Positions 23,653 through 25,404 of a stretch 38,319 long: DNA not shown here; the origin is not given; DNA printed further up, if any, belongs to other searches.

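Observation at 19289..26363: Two tandem HpaB-like oxygenase + RidA modules flanking a DUF1028 Ntn-hydrolase, with an MFS transporter and divergent LysR: an unassigned catabolic operon with no flavin reductase in cis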

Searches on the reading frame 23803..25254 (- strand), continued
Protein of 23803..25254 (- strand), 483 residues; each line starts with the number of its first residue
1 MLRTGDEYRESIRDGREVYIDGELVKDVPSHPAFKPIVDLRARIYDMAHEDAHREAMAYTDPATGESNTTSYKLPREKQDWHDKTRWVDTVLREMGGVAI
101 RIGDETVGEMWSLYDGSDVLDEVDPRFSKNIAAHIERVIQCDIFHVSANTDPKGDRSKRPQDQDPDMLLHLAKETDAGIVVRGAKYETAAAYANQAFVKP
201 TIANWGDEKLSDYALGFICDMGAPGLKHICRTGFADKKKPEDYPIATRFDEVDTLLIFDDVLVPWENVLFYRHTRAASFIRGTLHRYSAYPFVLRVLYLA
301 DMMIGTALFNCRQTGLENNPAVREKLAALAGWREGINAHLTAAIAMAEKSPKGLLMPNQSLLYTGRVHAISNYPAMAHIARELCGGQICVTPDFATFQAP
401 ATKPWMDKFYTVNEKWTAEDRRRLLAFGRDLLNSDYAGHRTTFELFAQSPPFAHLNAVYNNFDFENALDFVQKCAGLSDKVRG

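Call 53: get_annotated_region(hit=H5, flank=9000)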
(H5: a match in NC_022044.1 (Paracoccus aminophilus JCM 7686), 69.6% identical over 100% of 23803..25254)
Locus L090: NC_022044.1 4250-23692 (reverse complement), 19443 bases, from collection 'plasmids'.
description: Paracoccus aminophilus JCM 7686 plasmid pAMI6, complete sequence
organism: Paracoccus aminophilus JCM 7686 (NCBI taxid 1367847)
taxonomy: Bacteria; Pseudomonadota; Alphaproteobacteria; Rhodobacterales; Paracoccaceae; Paracoccus; Paracoccus aminophilus; Paracoccus aminophilus JCM 7686
host: -; source: -; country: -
typing (MOB-suite, as given by PLSDB): non-mobilizable; replicon rep_cluster_229
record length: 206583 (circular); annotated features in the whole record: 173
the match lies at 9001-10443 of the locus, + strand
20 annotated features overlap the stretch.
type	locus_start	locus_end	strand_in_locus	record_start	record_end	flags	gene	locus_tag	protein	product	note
CDS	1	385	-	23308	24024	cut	-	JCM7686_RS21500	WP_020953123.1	MgtC/SapB family protein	-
CDS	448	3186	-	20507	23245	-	mgtA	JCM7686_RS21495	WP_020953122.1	magnesium-translocating P-type ATPase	GO:0015693 - magnesium ion transport [Evidence IEA]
CDS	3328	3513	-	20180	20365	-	-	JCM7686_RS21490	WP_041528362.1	hypothetical protein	-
CDS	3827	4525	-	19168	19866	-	-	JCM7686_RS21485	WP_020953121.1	ABC transporter ATP-binding protein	-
CDS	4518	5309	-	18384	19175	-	-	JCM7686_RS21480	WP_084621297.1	ABC transporter ATP-binding protein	-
CDS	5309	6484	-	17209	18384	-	-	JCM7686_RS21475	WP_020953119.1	branched-chain amino acid ABC transporter permease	GO:0015803 - branched-chain amino acid transport [Evidence IEA]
CDS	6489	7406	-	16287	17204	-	-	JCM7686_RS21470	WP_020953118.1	branched-chain amino acid ABC transporter permease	-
CDS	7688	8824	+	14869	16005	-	-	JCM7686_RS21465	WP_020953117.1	branched-chain amino acid ABC transporter substrate-binding protein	GO:0015803 - branched-chain amino acid transport [Evidence IEA]; GO:0055085 - transmembrane transport [Evidence IEA]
CDS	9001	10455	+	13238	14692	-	-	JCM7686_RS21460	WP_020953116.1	4-hydroxyphenylacetate 3-hydroxylase family protein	-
CDS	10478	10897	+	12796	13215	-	-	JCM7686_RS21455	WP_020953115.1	RidA family protein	-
CDS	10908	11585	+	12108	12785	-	-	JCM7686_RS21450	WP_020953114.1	DUF1028 domain-containing protein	-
CDS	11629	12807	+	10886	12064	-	argE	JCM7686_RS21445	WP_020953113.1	acetylornithine deacetylase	GO:0006592 - ornithine biosynthetic process [Evidence IEA]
CDS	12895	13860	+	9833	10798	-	-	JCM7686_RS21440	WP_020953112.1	LysR family transcriptional regulator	-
CDS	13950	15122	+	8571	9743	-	-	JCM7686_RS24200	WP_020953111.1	LysR substrate-binding domain-containing protein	-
CDS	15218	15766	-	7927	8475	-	-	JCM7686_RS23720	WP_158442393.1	HutD family protein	-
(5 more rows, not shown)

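Call 54: get_annotated_region(hit=H14, flank=9000)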
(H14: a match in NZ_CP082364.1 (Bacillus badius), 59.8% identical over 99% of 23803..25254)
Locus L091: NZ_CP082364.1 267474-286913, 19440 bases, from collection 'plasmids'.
description: Bacillus badius strain NBPM-293 plasmid pPM400, complete sequence
organism: Bacillus badius (NCBI taxid 1455)
taxonomy: Bacteria; Bacillota; Bacilli; Bacillales; Bacillaceae; Bacillus; Bacillus badius
host: -; source: bacterial cell,soil; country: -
typing (MOB-suite, as given by PLSDB): non-mobilizable
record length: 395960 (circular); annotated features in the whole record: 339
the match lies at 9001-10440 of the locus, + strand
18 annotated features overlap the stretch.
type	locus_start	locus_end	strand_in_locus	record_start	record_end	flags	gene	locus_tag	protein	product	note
CDS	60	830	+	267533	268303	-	-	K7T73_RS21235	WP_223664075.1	peptide ABC transporter substrate-binding protein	-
CDS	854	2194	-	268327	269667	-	-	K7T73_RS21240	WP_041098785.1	ISL3 family transposase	-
CDS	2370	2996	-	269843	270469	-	-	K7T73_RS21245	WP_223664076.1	TetR/AcrR family transcriptional regulator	-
CDS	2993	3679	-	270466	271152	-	-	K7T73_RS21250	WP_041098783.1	50S ribosomal protein L29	-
CDS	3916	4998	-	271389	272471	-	-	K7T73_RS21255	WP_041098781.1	hypothetical protein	-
CDS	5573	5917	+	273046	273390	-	-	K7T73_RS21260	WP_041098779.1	DUF2294 domain-containing protein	-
CDS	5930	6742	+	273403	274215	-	fdhD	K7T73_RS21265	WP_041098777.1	formate dehydrogenase accessory sulfurtransferase FdhD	GO:0009061 - anaerobic respiration [Evidence IEA]; GO:0015942 - formate metabolic process [Evidence IEA]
CDS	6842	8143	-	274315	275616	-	-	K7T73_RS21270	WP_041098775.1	hypothetical protein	-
CDS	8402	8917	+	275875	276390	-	-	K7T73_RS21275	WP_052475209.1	flavin reductase family protein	-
CDS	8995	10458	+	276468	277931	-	-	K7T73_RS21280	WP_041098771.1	4-hydroxyphenylacetate 3-hydroxylase family protein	-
CDS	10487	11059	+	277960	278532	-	-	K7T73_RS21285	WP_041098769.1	FAD synthetase family protein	-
CDS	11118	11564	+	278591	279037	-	-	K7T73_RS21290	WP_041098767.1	RidA family protein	-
CDS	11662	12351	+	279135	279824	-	-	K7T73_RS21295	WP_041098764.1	DUF1028 domain-containing protein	-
CDS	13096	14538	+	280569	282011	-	-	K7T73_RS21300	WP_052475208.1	amino acid permease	GO:0006865 - amino acid transport [Evidence IEA]; GO:0055085 - transmembrane transport [Evidence IEA]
CDS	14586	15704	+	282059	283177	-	-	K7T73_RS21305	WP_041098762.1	class II histone deacetylase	-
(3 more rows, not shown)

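Call 74: search_protein_families(library=pfam, proteins=[L058:3976-6645:-, L058:7503-8366:-, L058:8522-9223:+, L058:9220-9783:-, L058:12676-13839:+, L058:14973-16538:+, L058:16561-17931:+, L058:18007-19671:+, L058:20008-20994:+])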
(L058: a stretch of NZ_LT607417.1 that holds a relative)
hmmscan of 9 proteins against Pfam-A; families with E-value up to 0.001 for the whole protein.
L058:3976-6645:- (889 aa): 3 families
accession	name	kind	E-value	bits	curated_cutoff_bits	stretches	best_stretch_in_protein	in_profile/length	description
PF06434.19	Aconitase_2_N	-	2.5e-93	311.9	27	1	192-405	2-204/204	Aconitate hydratase 2 N-terminus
PF11791.14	Aconitase_B_N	-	5e-68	228.3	25.8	1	27-179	1-153/153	Aconitate B N-terminal domain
PF00330.25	Aconitase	-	3.8e-42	145.3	28.7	2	721-841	337-463/463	Aconitase family (aconitate hydratase)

L058:7503-8366:- (287 aa): 1 family
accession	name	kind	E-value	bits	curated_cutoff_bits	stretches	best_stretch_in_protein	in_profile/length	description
PF00582.32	Usp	-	1.2e-19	71.7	24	1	134-272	5-141/141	Universal stress protein family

L058:8522-9223:+ (233 aa): 1 family
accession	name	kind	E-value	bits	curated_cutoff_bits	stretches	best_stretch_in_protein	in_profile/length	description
PF06175.17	MiaE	-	7.7e-80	267.8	27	1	31-224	3-199/199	tRNA-(MS[2]IO[6]A)-hydroxylase (MiaE)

L058:9220-9783:- (187 aa): 1 family
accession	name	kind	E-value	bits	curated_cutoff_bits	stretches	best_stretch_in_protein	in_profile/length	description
PF01613.24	Flavin_Reduct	-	7e-44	150.1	27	1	34-181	1-152/153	Flavin reductase like domain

L058:12676-13839:+ (387 aa): 2 families
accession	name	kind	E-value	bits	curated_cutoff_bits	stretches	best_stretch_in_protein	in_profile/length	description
PF01546.33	Peptidase_M20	-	2.8e-34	119.3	24.6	1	69-381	2-205/206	Peptidase family M20/M25/M40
PF07687.19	M20_dimer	-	3.9e-25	88.3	21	1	173-283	2-104/107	Peptidase dimerisation domain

L058:14973-16538:+ (521 aa): 1 family
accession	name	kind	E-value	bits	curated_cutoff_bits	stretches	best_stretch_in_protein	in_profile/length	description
PF00171.27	Aldedh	-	8.6e-169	562.4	23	1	55-515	4-460/461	Aldehyde dehydrogenase family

L058:16561-17931:+ (456 aa): 1 family
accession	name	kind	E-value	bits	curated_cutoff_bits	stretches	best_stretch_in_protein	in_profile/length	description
PF00202.27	Aminotran_3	-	6.8e-79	265.9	30.5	1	34-445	11-402/403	Aminotransferase class-III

L058:18007-19671:+ (554 aa): 5 families
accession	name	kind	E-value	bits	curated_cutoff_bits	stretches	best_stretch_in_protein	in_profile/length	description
PF00732.25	GMC_oxred_N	-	8.7e-47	160.2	23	1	8-299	1-217/218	GMC oxidoreductase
PF05199.19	GMC_oxred_C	-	4.2e-32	112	24.6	1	391-521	1-139/139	GMC oxidoreductase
PF00890.30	FAD_binding_2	-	2.8e-08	33.8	20.4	1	192-262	132-206/414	FAD binding domain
PF01266.30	DAO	-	0.00012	22.2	27.9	0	9-260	1-205/353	FAD dependent oxidoreductase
PF05834.18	Lycopene_cycl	-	0.00016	21.4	23.4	1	9-41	1-34/380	Lycopene cyclase protein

L058:20008-20994:+ (328 aa): 3 families
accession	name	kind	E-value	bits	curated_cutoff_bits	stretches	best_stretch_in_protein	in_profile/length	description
PF09084.16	NMT1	-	3.7e-25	89.5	20.5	1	43-247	6-216/216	NMT1/THI5 like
PF13379.11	NMT1_2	-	1.2e-15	58.4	24.7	1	30-247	7-245/252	NMT1-like family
PF04069.17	OpuAC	-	0.00032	20.8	21.2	0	124-223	117-217/257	Substrate binding domain of ABC-type glycine betaine transport system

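Call 81: search_protein_families(library=pfam, proteins=[L051:13881-15020:+, L073:10786-12084:+, L075:10786-12111:+, L076:11529-12548:+, L090:13767-15122:+, L041:11550-12827:+])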
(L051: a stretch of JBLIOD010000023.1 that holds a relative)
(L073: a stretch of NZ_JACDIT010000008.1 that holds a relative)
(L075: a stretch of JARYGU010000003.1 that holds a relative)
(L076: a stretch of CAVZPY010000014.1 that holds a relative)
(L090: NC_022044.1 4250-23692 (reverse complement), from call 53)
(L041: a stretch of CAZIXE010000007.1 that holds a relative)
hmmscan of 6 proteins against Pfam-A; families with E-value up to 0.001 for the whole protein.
L051:13881-15020:+ (379 aa): 2 families
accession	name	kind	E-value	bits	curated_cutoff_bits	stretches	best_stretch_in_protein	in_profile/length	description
PF03466.25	LysR_substrate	-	2.9e-38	131.8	28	1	175-377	4-208/209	LysR substrate binding domain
PF01613.24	Flavin_Reduct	-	4.2e-38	131.3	27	1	10-157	1-151/153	Flavin reductase like domain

L073:10786-12084:+ (432 aa): 1 family
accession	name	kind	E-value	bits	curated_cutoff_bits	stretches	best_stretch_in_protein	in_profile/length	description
PF01613.24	Flavin_Reduct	-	6.5e-37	127.4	27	1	277-425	1-150/153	Flavin reductase like domain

L075:10786-12111:+ (441 aa): 1 family
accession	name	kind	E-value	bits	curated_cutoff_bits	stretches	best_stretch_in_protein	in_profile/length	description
PF01613.24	Flavin_Reduct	-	6e-33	114.6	27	1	280-424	5-150/153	Flavin reductase like domain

L076:11529-12548:+ (339 aa): 1 family
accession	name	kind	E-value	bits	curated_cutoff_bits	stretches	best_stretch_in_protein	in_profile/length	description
PF01613.24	Flavin_Reduct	-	1.4e-33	116.6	27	1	17-166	1-151/153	Flavin reductase like domain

L090:13767-15122:+ (451 aa): 2 families
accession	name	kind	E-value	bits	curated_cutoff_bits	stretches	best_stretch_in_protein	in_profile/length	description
PF03466.25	LysR_substrate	-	4.1e-35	121.5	28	1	250-447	7-208/209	LysR substrate binding domain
PF01613.24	Flavin_Reduct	-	4.6e-27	95.5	27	1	81-229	1-150/153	Flavin reductase like domain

L041:11550-12827:+ (425 aa): 8 families
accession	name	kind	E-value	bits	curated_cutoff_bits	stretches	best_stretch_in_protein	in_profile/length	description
PF13738.12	Pyr_redox_3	-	5.7e-23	82.1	30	1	9-196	1-194/305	Pyridine nucleotide-disulphide oxidoreductase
PF07992.20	Pyr_redox_2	-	1.7e-08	34.7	26.1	1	7-194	2-170/291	Pyridine nucleotide-disulphide oxidoreductase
PF01494.25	FAD_binding_3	-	2e-07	31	22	0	6-38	2-34/349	FAD binding domain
PF13434.12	Lys_Orn_oxgnase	-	3.2e-07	30.2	21.3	1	82-192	98-214/339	L-lysine 6-monooxygenase/L-ornithine 5-monooxygenase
PF00743.25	FMO-like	-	2.4e-06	26.7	22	1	153-196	170-213/532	Flavin-binding monooxygenase-like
PF13454.12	NAD_binding_9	-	5.1e-06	27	21.8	0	66-133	80-153/155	FAD-NAD(P)-binding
PF01266.30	DAO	-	1.1e-05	25.6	27.9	0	85-138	155-208/353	FAD dependent oxidoreductase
PF13450.12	NAD_binding_8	-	0.00026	21.6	21.9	0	10-47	1-39/68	NAD(P)-binding Rossmann-like domain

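Call 84: search_protein_families(library=ncbifam, max_evalue=1e-20, proteins=[L037:12812-14899:+])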
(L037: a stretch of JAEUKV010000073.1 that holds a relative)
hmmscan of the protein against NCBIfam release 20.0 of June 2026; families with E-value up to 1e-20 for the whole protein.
L037:12812-14899:+ (695 aa): 16 families
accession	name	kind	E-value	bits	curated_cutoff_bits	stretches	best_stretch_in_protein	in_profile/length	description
TIGR01591.1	Fdh-alpha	equivalog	1.1e-73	248.5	666.25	2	11-333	3-319/672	formate dehydrogenase subunit alpha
TIGR02166.1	dmsA_ynfE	subfamily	7.1e-65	219.5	777.7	1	6-332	44-398/794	DMSO/selenate family reductase complex A subunit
NF047855.1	AssmNtatRedNasC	equivalog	2.1e-57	194.9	1100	1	7-314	21-325/708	assimilatory nitrate reductase catalytic subunit NasC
TIGR03479.1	DMSO_red_II_alp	subfamily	2.2e-56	191.5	984.75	1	48-255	105-310/913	molybdopterin-dependent oxidoreductase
TIGR00509.1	bisC_fam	subfamily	2.6e-50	171.5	1017.55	1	76-335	66-347/772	molybdopterin guanine dinucleotide-containing S/N-oxide reductase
NF041885.1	selenate_YnfE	exception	6.8e-47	159.8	1675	1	6-338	48-413/805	selenate/tellurate reductase subunit YnfE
NF041884.1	selenate_YnfF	exception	6.6e-45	153.3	1650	1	6-252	45-299/798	selenate/tellurate reductase subunit YnfF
NF012032.0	PRK15488.1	equivalog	7.9e-45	153.1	694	1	7-331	44-361/759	thiosulfate reductase PhsA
NF011566.1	PRK14990.1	exception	8.9e-41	139.7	1600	1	5-252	57-319/814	dimethylsulfoxide reductase subunit A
NF041323.1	Nitr_red_NasA_Halo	equivalog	5.9e-29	101.1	1000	0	31-314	20-294/673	assimilatory nitrate reductase NasA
NF011682.0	PRK15102.1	equivalog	7.5e-27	93.8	909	0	380-546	469-637/829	trimethylamine-N-oxide reductase TorA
TIGR02164.1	torA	equivalog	2.7e-26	91.9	1465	0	380-546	465-633/824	trimethylamine-N-oxide reductase TorA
NF041783.2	mnquin_red_QrcB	equivalog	2.9e-26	91.8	440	1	15-480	60-505/695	menaquinone reductase molybdopterin-binding-like subunit QrcB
NF010055.0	PRK13532.1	equivalog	5.5e-23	81.1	904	0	14-254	49-293/830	nitrate reductase catalytic subunit NapA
NF042978.1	EthbenzDh_ebdA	equivalog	1.6e-22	79.2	2000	0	47-255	126-332/977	ethylbenzene dehydrogenase subunit alpha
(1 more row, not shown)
